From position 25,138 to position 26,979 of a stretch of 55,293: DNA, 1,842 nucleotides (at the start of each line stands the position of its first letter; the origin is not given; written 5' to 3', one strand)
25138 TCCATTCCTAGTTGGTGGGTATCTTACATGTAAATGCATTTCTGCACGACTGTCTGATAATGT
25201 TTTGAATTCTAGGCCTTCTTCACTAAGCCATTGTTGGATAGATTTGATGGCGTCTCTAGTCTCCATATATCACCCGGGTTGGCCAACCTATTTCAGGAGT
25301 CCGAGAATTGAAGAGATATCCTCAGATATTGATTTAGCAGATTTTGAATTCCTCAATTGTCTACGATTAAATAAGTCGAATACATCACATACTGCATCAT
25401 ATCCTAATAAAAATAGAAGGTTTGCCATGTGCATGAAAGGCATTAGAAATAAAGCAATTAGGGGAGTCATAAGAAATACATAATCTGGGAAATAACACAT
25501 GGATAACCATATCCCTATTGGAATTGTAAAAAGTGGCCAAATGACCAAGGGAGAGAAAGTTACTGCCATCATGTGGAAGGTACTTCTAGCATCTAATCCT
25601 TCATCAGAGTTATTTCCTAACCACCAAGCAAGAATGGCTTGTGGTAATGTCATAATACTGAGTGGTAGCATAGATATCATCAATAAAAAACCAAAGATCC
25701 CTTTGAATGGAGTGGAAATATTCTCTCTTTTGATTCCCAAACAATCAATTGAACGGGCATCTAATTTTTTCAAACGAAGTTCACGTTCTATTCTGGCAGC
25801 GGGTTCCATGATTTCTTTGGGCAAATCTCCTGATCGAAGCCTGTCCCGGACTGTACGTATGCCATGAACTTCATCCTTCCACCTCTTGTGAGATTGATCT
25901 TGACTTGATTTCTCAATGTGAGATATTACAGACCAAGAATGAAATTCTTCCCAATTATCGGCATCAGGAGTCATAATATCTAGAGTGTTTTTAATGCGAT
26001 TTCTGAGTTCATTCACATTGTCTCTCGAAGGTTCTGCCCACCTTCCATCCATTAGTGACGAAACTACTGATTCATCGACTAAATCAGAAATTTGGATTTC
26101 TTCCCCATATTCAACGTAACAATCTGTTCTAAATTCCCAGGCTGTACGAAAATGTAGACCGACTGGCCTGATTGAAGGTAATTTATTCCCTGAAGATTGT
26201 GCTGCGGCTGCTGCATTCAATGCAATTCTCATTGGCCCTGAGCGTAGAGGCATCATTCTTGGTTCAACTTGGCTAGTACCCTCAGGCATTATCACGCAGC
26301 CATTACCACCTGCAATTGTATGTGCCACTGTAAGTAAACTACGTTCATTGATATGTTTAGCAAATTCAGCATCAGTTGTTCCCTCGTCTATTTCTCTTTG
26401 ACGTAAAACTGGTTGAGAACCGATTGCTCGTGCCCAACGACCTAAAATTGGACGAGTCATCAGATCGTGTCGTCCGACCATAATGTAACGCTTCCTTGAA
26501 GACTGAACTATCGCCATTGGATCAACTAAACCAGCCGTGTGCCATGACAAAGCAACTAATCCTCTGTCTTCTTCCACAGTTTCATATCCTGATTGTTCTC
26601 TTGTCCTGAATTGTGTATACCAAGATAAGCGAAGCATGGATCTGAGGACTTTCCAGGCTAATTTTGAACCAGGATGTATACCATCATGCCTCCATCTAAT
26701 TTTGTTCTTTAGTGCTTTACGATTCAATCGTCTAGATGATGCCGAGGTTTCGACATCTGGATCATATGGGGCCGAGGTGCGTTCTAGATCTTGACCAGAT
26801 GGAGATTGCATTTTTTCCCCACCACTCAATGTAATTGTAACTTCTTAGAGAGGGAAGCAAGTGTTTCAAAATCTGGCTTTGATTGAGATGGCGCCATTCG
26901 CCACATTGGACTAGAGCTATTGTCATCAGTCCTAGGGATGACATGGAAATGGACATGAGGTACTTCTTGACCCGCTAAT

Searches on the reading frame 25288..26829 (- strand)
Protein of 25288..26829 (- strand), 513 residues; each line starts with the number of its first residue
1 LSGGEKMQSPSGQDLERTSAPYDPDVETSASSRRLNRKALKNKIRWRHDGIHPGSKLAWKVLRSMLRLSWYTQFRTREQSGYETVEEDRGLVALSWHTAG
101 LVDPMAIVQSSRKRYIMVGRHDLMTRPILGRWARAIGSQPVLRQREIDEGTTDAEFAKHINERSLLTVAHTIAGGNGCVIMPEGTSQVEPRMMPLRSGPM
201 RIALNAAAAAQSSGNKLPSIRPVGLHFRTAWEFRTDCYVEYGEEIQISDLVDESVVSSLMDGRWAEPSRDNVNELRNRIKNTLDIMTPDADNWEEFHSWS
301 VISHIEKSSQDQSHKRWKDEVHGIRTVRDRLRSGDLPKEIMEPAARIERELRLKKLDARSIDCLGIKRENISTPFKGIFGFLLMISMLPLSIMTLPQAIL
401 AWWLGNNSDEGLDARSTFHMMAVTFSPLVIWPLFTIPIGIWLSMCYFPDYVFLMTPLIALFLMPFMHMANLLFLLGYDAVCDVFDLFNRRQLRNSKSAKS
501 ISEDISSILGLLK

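Call 73: search_protein_families(library=pfam, proteins=[window:25288-26829:-], max_evalue=0.00001)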
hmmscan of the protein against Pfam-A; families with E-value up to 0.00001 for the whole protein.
window:25288-26829:- (513 aa): 1 family
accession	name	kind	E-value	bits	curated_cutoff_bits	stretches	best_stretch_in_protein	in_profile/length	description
PF01553.26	Acyltransferase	-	1.9e-07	31.4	23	1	80-206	5-122/132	Acyltransferase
